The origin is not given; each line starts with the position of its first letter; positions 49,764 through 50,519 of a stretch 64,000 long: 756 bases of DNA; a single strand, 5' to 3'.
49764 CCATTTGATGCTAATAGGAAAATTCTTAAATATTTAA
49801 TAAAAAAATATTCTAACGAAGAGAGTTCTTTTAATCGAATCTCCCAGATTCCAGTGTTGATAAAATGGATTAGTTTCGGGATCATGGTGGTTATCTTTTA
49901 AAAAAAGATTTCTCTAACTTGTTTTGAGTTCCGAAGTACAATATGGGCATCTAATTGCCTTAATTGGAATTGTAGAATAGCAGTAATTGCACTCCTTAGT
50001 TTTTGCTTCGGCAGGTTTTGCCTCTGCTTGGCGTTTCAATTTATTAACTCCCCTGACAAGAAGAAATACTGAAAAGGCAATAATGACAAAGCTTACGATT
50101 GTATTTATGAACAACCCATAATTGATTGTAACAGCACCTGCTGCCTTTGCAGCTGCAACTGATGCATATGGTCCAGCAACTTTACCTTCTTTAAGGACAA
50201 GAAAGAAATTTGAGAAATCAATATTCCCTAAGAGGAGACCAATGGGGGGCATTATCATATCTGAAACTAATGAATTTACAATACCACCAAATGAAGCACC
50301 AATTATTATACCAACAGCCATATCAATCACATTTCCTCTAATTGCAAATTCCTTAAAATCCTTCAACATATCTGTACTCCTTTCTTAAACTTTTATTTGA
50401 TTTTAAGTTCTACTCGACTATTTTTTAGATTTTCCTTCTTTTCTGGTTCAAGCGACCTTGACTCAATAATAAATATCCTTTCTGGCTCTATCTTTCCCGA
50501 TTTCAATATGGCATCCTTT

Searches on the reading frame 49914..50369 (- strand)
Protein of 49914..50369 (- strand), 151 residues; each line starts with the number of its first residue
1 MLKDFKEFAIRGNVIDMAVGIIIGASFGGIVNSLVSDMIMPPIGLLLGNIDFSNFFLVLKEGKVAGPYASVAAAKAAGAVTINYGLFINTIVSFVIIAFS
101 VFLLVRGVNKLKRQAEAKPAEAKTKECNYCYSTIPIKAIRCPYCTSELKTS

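Call 27: search_protein_families(library=ncbifam, proteins=[window:49914-50369:-], max_evalue=1e-40)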
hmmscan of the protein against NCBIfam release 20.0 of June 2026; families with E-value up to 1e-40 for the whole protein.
window:49914-50369:- (151 aa): 2 families
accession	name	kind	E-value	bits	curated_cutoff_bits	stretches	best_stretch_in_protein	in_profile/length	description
NF010557.0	PRK13952.1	equivalog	7.5e-47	159.1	159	1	1-127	3-128/142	large conductance mechanosensitive channel protein MscL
NF001843.0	PRK00567.1-4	equivalog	7e-45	152.4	142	1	1-124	3-117/135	large-conductance mechanosensitive channel protein MscL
